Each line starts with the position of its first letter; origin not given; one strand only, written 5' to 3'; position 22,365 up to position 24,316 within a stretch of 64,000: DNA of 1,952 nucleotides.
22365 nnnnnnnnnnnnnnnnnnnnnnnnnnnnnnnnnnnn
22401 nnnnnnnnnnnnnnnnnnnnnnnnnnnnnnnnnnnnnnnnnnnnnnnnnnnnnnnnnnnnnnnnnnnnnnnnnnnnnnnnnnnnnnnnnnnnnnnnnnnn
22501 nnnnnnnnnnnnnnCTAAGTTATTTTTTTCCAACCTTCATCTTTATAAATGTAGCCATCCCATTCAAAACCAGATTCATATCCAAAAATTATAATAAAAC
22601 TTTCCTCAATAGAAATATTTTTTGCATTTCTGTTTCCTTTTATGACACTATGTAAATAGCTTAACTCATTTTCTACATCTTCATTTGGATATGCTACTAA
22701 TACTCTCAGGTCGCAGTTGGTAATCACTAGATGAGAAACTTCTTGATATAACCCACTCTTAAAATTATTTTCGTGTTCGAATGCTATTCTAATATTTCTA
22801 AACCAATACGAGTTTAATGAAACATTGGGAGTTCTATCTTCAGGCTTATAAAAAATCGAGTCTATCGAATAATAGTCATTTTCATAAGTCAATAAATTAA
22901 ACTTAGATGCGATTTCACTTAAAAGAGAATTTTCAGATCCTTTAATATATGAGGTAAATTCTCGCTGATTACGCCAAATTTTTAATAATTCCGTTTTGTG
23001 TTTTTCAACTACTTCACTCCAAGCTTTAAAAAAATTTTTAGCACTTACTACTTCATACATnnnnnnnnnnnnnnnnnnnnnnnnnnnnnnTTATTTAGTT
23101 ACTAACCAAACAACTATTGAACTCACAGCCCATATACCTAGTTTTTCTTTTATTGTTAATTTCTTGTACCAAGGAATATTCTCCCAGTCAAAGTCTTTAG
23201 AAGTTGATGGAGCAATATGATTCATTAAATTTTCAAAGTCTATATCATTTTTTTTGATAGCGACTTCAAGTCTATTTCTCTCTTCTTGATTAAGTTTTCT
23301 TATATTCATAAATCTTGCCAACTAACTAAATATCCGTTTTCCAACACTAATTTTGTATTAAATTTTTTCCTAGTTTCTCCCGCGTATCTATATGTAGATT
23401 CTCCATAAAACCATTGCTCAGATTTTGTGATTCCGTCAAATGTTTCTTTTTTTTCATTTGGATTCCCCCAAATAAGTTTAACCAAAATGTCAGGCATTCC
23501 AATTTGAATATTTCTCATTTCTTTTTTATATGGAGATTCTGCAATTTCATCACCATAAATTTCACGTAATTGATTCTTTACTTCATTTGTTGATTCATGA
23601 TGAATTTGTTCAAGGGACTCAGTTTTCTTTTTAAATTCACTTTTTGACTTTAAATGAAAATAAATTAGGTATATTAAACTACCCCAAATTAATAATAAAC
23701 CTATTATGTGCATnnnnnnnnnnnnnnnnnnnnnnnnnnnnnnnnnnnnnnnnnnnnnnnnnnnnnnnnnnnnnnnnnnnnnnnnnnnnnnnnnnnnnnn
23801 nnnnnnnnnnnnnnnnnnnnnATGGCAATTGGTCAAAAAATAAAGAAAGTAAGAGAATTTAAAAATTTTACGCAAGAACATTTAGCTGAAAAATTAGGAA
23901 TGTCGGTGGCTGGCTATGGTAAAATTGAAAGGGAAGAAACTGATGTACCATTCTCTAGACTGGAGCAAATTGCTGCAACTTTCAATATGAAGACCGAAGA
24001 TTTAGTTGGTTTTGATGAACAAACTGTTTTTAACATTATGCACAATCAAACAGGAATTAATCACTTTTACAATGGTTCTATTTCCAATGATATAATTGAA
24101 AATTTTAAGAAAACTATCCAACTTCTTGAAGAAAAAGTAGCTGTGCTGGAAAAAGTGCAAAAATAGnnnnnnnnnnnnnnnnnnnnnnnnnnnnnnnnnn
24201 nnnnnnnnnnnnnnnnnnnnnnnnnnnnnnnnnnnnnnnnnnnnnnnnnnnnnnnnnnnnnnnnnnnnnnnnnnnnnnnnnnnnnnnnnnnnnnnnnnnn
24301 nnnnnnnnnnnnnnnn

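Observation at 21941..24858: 2.8-kb islet of seven small genes bracketed by 56-bp direct repeats, with no recombinase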

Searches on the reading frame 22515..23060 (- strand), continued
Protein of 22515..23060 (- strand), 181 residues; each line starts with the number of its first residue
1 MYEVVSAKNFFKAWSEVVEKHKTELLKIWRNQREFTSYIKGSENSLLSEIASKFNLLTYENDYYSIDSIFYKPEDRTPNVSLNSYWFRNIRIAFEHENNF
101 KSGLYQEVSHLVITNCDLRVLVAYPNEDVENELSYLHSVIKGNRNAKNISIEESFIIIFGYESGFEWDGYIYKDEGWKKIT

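Call 105: search_protein_families(library=pfam, proteins=[L038:1624-2796:+, L025:8652-9899:-, L025:10477-11475:-, L029:8700-9989:-, L029:9991-11349:-, L040:1525-2616:+, L033:860-2080:+, L047:3151-4398:+, L061:7370-8596:+, L019:4468-5436:-], max_evalue=0.0001)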
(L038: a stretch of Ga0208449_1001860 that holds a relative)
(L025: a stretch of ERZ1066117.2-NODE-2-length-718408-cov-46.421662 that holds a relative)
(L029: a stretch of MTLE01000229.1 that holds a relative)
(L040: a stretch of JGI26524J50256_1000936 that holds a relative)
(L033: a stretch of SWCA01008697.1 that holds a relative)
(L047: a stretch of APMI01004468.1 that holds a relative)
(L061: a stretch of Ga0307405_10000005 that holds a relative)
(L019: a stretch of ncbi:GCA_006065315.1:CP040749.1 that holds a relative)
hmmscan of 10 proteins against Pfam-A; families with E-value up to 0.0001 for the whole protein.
L038:1624-2796:+ (390 aa): 3 families
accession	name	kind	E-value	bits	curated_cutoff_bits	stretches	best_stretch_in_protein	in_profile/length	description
PF00589.27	Phage_integrase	-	7.8e-38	130.4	27.1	1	198-358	2-170/172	Phage integrase family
PF13495.12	Phage_int_SAM_4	-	1.3e-16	61.2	27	1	102-180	4-82/85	Phage integrase, N-terminal SAM-like domain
PF02899.23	Phage_int_SAM_1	-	2.3e-05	25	22.3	1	100-175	1-78/83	Phage integrase, N-terminal SAM-like domain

L025:8652-9899:- (415 aa): 6 families
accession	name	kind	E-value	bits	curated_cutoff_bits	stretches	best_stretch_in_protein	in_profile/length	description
PF01266.30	DAO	-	1.5e-71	242.2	27.9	1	3-395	2-353/353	FAD dependent oxidoreductase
PF13450.12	NAD_binding_8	-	3e-07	31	21.9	1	5-32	1-28/68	NAD(P)-binding Rossmann-like domain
PF00890.30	FAD_binding_2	-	7.8e-06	25.8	20.4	0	5-39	4-38/414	FAD binding domain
PF07992.20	Pyr_redox_2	-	1.9e-05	24.7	26.1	0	3-31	145-173/291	Pyridine nucleotide-disulphide oxidoreductase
PF00070.33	Pyr_redox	-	2.6e-05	25.1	22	0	2-32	1-31/82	Pyridine nucleotide-disulphide oxidoreductase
PF03486.20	HI0933_like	-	6.4e-05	22.9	50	0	2-32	2-32/244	HI0933-like protein Rossmann domain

L025:10477-11475:- (332 aa): 1 family
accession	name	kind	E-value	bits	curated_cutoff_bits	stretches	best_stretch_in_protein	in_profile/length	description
PF05544.16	Pro_racemase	-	1.6e-130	435.4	27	1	6-330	1-325/325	Proline racemase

L029:8700-9989:- (429 aa): 2 families
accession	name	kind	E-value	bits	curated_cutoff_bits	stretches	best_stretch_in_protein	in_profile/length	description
PF00919.26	UPF0004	-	9.1e-25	87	27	1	4-95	1-93/98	Uncharacterized protein family UPF0004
PF04055.27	Radical_SAM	-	1.2e-21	78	29.5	1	144-311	1-165/166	Radical SAM superfamily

L029:9991-11349:- (452 aa): 3 families
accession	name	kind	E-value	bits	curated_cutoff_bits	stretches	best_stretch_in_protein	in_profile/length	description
PF04055.27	Radical_SAM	-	1.4e-25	90.8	29.5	1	152-327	1-164/166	Radical SAM superfamily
PF00919.26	UPF0004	-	1.1e-17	64.3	27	1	2-92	1-90/98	Uncharacterized protein family UPF0004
PF01938.26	TRAM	-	1.8e-07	31.3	21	1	384-443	3-60/61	TRAM domain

L040:1525-2616:+ (363 aa): 1 family
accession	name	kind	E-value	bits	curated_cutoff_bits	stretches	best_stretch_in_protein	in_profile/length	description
PF12358.13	DUF3644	-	5.5e-52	176.5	27.6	1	11-193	2-182/183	Domain of unknown function (DUF3644)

L033:860-2080:+ (406 aa): 2 families
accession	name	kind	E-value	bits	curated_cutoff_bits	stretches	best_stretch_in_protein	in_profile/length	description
PF00854.27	PTR2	-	6.9e-18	65.1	27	1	80-192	2-124/392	POT family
PF07690.21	MFS_1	-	6.6e-17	61.9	33.4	1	22-351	7-337/347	Major Facilitator Superfamily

L047:3151-4398:+ (415 aa): 1 family
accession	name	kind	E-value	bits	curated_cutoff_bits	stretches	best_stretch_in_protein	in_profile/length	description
PF14237.11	GYF_2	-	8.7e-06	25.9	25.8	1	5-43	1-43/50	GYF domain 2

L061:7370-8596:+ (408 aa): 1 family
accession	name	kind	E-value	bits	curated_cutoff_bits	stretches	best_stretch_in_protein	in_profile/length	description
PF14082.12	SduA_C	-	9.5e-28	97.8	27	1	236-394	4-159/159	Shedu protein SduA, C-terminal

L019:4468-5436:- (322 aa): 0 families

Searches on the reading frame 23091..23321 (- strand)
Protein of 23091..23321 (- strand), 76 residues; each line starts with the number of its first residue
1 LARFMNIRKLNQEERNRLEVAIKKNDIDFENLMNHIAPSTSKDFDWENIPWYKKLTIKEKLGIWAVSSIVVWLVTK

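Call 8: search_protein_families(library=pfam, proteins=[window:23091-23321:-], max_evalue=0.1)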
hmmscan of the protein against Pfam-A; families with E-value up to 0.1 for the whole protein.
window:23091-23321:- (76 aa): 0 families

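Call 9: search_protein_families(library=padloc, proteins=[window:23091-23321:-], max_evalue=0.1)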
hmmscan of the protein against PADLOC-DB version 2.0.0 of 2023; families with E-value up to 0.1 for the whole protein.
window:23091-23321:- (76 aa): 0 families

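Call 10: search_protein_families(library=phrogs, proteins=[window:23091-23321:-], max_evalue=0.1)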
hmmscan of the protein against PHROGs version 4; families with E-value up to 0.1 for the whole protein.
window:23091-23321:- (76 aa): 1 family
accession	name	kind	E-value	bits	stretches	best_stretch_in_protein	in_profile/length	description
phrog_14182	-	other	0.072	14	1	40-58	73-91/109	esterase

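Call 63: search_protein_families(library=ncbifam, proteins=[window:23091-23321:-], max_evalue=0.1)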
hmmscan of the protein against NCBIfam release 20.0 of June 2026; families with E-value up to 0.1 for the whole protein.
window:23091-23321:- (76 aa): 0 families

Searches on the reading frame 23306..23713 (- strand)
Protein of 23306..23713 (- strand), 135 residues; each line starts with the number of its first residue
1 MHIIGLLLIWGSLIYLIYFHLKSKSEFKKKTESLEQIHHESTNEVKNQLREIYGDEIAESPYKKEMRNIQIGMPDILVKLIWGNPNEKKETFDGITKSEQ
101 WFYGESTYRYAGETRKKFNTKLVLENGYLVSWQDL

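Call 8: search_protein_families(library=pfam, proteins=[window:23306-23713:-], max_evalue=0.1)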
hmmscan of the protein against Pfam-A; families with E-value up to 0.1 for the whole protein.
window:23306-23713:- (135 aa): 2 families
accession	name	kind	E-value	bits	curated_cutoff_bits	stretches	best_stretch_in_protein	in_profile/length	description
PF16830.10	NBD94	-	0.018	15.9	25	1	24-97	4-72/91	Nucleotide-Binding Domain 94 of RH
PF11399.14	DUF3192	-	0.032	14.7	26.9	1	63-133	25-95/101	Protein of unknown function (DUF3192)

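Call 9: search_protein_families(library=padloc, proteins=[window:23306-23713:-], max_evalue=0.1)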
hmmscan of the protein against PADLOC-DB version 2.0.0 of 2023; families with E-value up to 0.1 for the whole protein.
window:23306-23713:- (135 aa): 0 families

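Call 10: search_protein_families(library=phrogs, proteins=[window:23306-23713:-], max_evalue=0.1)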
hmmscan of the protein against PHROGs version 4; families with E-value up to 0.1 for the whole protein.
window:23306-23713:- (135 aa): 1 family
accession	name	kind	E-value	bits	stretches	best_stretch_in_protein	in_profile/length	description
phrog_11546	-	unknown function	0.0019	18.7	1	65-110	227-274/286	-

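Call 50: find_encoding_contigs(protein=window:23306-23713:-, flank=10000, max_places=10)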
Protein window:23306-23713:- (135 aa): 3 contigs read that carry it; 3 places shown.
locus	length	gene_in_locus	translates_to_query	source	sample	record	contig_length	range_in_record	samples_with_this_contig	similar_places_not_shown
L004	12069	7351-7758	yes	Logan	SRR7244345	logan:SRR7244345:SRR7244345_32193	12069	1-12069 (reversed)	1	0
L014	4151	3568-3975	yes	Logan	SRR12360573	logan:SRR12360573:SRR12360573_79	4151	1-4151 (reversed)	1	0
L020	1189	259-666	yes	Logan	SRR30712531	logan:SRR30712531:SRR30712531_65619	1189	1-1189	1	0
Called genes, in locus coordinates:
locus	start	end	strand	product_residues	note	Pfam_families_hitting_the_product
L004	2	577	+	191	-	?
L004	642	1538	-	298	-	PF03976:PPK2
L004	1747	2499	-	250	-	PF05985:EutC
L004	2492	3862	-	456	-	PF06751:EutB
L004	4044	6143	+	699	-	PF03717:PBP_dimer, PF00905:Transpeptidase, PF03793:PASTA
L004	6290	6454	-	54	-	-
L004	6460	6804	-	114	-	PF22028:DUF6934, PF19666:DUF6169 (weak)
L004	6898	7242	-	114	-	PF12844:HTH_19, PF01381:HTH_3, PF13443:HTH_26 (weak)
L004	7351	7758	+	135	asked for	-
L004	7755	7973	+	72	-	-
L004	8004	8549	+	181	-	-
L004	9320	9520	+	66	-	-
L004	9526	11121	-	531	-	PF00009:GTP_EFTU, PF00025:Arf (faint), PF01926:MMR_HSR1, PF22042:EF-G_D2, PF16658:RF3_C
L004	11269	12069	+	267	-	?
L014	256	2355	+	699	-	PF03717:PBP_dimer, PF00905:Transpeptidase, PF03793:PASTA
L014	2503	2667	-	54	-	-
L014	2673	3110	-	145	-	PF22028:DUF6934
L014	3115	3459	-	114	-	PF12844:HTH_19, PF01381:HTH_3, PF13443:HTH_26 (weak)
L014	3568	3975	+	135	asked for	-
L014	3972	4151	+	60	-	?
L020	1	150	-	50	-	?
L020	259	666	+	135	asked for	-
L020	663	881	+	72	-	-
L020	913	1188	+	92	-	?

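Call 52: find_homologous_proteins(query=window:23306-23713:-, max_evalue=0.001)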
Query window:23306-23713:- (135 aa): 1 proteins with E <= 0.001 among 13 candidates.
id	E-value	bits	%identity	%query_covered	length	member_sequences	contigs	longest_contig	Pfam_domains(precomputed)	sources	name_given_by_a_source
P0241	7.9e-85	300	100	100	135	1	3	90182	-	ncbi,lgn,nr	ncbi:MAG: hypothetical protein EAZ53_04650 [Bacteroidetes bacterium]|nr:MAG: hypothetical protein EA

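Call 58: predict_structure(protein=window:23306-23713:-)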
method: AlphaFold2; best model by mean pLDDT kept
length: 135 residues; sequences in the alignment: 1
mean_pLDDT: 52.1   pTM: 0.29
mean pLDDT of the five models: 52.1, 51.4, 51.1, 47.3, 37.7
residues with pLDDT >= 90: 0; 70-90: 23; 50-70: 46; < 50: 66
segments of 3 or more residues with pLDDT < 50: 34-54, 56-99
pLDDT, mean of each block of 10 residues (from residue 1): 71 81 69 47 45 39 34 40 38 40 55 57 56 59
secondary structure, 60 per line:
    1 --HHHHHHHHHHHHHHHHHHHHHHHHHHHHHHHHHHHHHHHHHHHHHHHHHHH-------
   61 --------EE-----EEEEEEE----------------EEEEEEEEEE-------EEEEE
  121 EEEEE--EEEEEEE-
elements in order: H3-53 E76-82 E99-108 E116-125 E128-134

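Call 63: search_protein_families(library=ncbifam, proteins=[window:23306-23713:-], max_evalue=0.1)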
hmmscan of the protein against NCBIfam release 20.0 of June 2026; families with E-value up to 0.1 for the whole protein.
window:23306-23713:- (135 aa): 2 families
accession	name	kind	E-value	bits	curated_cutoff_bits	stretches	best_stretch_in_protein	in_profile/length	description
NF002359.0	PRK01318.2-6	equivalog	0.0047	15.3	600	1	3-47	11-55/624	membrane protein insertase YidC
NF047949.1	CcmD_like_Wolb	equivalog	0.083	12.4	45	0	3-27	10-34/45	CcmD-like small membrane protein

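Call 68: search_protein_representatives(protein=window:23306-23713:-)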
Query: 135 residues. Proteins with E-value up to 0.001 (for the whole library): 28; up to 1e-10: 4; up to 1e-30: 1. The best 28 are listed.
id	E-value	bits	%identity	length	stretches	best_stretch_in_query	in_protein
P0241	2.5e-85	299.6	100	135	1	1-135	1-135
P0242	3.6e-14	69.3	38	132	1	3-135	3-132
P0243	8.1e-14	68.1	31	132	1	1-135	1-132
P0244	9.0e-14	68.0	38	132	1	1-135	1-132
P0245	4.4e-10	56.1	32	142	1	11-135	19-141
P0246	8.6e-10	55.1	28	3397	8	27-66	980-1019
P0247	4.3e-07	46.3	31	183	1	4-135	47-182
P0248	3.6e-06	43.4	31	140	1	6-135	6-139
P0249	4.8e-06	43.0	37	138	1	30-135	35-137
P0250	5.9e-06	42.7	35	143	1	13-135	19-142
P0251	2.2e-05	40.8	31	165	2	47-135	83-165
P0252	6.4e-05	39.3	38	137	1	45-135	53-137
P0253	7.8e-05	39.0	34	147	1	24-135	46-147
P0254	1.3e-04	38.3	29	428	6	7-84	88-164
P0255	1.7e-04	38.0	34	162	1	21-135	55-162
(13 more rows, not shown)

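Call 96: search_solved_structures(query=A5, max_evalue=10)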
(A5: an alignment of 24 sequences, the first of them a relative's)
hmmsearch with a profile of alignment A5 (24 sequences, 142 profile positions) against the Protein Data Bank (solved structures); distinct sequences matched with E-value up to 10: 9.
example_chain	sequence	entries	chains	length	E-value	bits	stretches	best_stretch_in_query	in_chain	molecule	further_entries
6nvw_A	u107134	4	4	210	0.63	13.3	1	49-100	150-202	Penicillin G acylase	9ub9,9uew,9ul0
6nvy_A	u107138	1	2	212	0.71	13.1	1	49-85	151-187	Penicillin G acylase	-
7efl_B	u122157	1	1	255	0.86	12.9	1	65-130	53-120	Potassium-transporting ATPase subunit beta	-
7et1_B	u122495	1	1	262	0.93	12.7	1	65-130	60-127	Potassium-transporting ATPase subunit beta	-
7efm_B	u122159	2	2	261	0.93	12.7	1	65-130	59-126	Potassium-transporting ATPase subunit beta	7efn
9vvo_B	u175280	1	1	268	0.98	12.7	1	65-130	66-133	Potassium-transporting ATPase subunit beta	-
5ylu_B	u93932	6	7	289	1.1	12.5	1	65-130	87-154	Potassium-transporting ATPase subunit beta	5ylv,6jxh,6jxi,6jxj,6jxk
2xzb_B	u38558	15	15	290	1.1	12.5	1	65-130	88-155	POTASSIUM-TRANSPORTING ATPASE SUBUNIT BETA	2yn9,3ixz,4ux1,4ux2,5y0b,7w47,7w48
3rl0_g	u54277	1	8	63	3.8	10.7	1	28-72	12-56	Complexin-1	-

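Call 97: search_protein_families(library=pfam, alignment_id=A5, max_evalue=0.01)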
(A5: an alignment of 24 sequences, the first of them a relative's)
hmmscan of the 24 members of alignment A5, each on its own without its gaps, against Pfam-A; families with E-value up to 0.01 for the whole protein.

A. member 1, P0241 (135 aa): 0 families

B. families by the number of members that match (of 24 scanned): 4 families
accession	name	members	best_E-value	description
PF05154.21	TM2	1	2.2e-12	TM2 domain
PF04355.18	BamE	1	0.0019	Outer membrane protein assembly factor BamE domain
PF19762.4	DUF6249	1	0.0027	Domain of unknown function (DUF6249)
PF17002.10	DUF5089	1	0.0064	Domain of unknown function (DUF5089)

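Call 99: find_encoding_contigs(protein=P0244, flank=5000, max_places=5)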
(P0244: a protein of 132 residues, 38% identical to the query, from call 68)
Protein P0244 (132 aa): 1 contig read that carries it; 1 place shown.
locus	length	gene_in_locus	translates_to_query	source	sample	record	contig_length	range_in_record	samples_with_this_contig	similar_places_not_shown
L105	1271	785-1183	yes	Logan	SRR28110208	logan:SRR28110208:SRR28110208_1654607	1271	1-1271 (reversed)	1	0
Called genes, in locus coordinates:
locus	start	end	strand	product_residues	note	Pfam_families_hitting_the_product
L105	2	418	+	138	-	?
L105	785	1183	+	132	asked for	-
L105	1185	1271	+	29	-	?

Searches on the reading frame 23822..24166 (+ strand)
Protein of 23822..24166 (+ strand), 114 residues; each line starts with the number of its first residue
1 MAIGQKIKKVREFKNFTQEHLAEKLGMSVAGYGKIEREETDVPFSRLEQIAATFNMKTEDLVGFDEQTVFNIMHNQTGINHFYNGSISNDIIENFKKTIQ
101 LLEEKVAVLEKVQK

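Call 8: search_protein_families(library=pfam, proteins=[window:23822-24166:+], max_evalue=0.1)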
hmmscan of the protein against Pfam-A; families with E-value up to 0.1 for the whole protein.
window:23822-24166:+ (114 aa): 7 families
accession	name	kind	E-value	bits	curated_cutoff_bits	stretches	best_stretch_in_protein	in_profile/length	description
PF01381.28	HTH_3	-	4.3e-10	39.9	23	1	7-60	1-54/55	Helix-turn-helix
PF12844.13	HTH_19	-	5.1e-09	36.4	30.2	1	4-61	1-58/64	Helix-turn-helix domain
PF13443.12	HTH_26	-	2e-06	28.4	22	1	6-65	1-61/63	Cro/C1-type HTH DNA-binding domain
PF13560.12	HTH_31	-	1.1e-05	26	27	1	3-57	2-57/64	Helix-turn-helix domain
PF15640.11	Tox-MPTase4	-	0.0031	17.9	25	1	3-81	14-82/132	Metallopeptidase toxin 4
PF05121.17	GvpK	-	0.072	13.6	25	0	78-111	32-65/85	Gas vesicle protein K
PF14764.12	SPG48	-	0.081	13.8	25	1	37-111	37-111/118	AP-5 complex subunit, vesicle trafficking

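Call 9: search_protein_families(library=padloc, proteins=[window:23822-24166:+], max_evalue=0.1)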
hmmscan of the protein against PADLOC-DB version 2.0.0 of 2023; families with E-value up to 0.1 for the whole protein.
window:23822-24166:+ (114 aa): 14 families
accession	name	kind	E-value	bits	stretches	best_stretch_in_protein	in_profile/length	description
PDLC02926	HTH_VI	-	1.8e-12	45.4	1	3-68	2-67/92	-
PDLC03665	Control_protein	-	1.2e-09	36.3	1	3-65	9-72/77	control protein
PDLC04142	capH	-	5.4e-09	35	1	2-105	6-101/103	capH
PDLC04775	PDC-M69A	-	1.5e-08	33.1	1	2-89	7-87/113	-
PDLC03954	RmrA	-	6.9e-06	23.2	1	4-66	12-74/380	-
PDLC03671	Control_protein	-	3.5e-05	22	1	5-61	17-73/84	control protein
PDLC03945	RmrA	-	3.9e-05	21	1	1-104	1-110/394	-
PDLC03666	Control_protein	-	0.00056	18.3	1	4-61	8-65/77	control protein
PDLC03951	RmrA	-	0.0016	15.5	1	4-62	10-68/400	-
PDLC02010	SAVED4--SAVED_LON_TM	-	0.0019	15.3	1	35-111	198-274/455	-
PDLC03668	Control_protein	-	0.004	15.7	1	6-64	12-68/79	control protein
PDLC03947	RmrA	-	0.0043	13.9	1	3-58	12-67/383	-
PDLC03664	Control_protein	-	0.0047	15.4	1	3-60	14-71/74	control protein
PDLC03949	RmrA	-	0.012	12.5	1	5-61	5-61/363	-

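Call 10: search_protein_families(library=phrogs, proteins=[window:23822-24166:+], max_evalue=0.1)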
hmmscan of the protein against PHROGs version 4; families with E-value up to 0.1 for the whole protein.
window:23822-24166:+ (114 aa): 27 families (the best 25 are shown)
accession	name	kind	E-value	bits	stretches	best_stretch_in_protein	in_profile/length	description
phrog_8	-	transcription regulation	3.1e-11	44.3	1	1-67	75-141/346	transcriptional regulator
phrog_2967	-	transcription regulation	1.3e-10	42.2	1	3-98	11-90/225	transcriptional regulator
phrog_5823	-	transcription regulation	5.1e-10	40.1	1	1-66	5-71/404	transcriptional regulator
phrog_3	-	transcription regulation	3.1e-09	38.1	1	1-72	87-156/430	transcriptional repressor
phrog_2439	-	transcription regulation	1.8e-07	31.4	1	3-110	8-109/367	transcriptional regulator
phrog_7241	-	transcription regulation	3.1e-07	31.5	1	6-62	65-121/122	transcriptional regulator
phrog_4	-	transcription regulation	7.5e-07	29.5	1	1-68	135-198/400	transcriptional repressor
phrog_2328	-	transcription regulation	4.8e-05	24.2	1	3-62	16-75/128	transcriptional repressor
phrog_1373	-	transcription regulation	8.2e-05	23.6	1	2-66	63-127/166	transcriptional regulator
phrog_3557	-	transcription regulation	8.9e-05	23.7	1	6-67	17-76/142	transcriptional regulator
phrog_147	-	transcription regulation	0.00031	22.1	1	1-54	3-59/100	transcriptional regulator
phrog_1994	-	DNA, RNA and nucleotide metabolism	0.00033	21.6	1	6-73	3-70/170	DNA binding protein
phrog_6962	-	unknown function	0.00042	21.6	1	3-40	2-39/73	-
phrog_1124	-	transcription regulation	0.002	18.7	1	3-113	9-111/177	transcriptional regulator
phrog_4779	-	transcription regulation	0.0023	19.4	1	1-29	1-29/98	transcriptional regulator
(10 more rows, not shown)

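Call 63: search_protein_families(library=ncbifam, proteins=[window:23822-24166:+], max_evalue=0.1)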
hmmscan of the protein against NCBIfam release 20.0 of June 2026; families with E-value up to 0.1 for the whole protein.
window:23822-24166:+ (114 aa): 13 families
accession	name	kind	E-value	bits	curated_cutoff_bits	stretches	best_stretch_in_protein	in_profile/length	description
NF047948.1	male_kill_WMK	equivalog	1.2e-11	44.7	300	1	3-112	163-275/300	WO male-killing family protein Wmk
NF041951.1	phage_RstR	subfamily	1.1e-10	41.7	80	1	1-67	1-67/108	RstR family transcriptional repressor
NF006015.0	PRK08154.1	subfamily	6.4e-06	25.5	204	1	2-69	30-97/314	anaerobic benzoate catabolism transcriptional regulator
TIGR03070.1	couple_hipB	subfamily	7.5e-06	25.8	71.65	1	2-56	2-56/58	type II toxin-antitoxin system Y4mF family antitoxin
NF041575.1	antitoxPezA_Strep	equivalog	3.3e-05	23.9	290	1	3-66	2-65/158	type II toxin-antitoxin system antitoxin PezA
NF052239.1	antitox_spr1629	equivalog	0.0001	21.5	335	1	1-108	1-114/377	spr1629 family repressor/antitoxin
TIGR00270.2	TIGR00270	equivalog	0.00058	19.7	110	1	5-40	78-113/159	multiprotein bridging factor aMBF1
NF038139.1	Reg_Aceta_RamB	equivalog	0.0043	15.8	700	1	3-59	3-59/465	acetate metabolism transcriptional regulator RamB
NF046032.1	TransRegSlrRBacil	equivalog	0.0084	16.2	250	1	3-72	2-70/149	HTH-type transcriptional regulator SlrR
NF007271.0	PRK09726.1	equivalog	0.013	15.5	79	1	5-39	15-49/88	type II toxin-antitoxin system antitoxin HipB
NF007408.0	PRK09943.1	equivalog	0.013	15.1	211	1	2-96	7-102/185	HTH-type transcriptional regulator PuuR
TIGR03830.1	CxxCG_CxxCG_HTH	subfamily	0.022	14.6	61.8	1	3-41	66-104/127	type II TA system antitoxin MqsA family protein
NF007257.0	PRK09706.1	subfamily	0.042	13.7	101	1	2-55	5-58/135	transcriptional repressor DicA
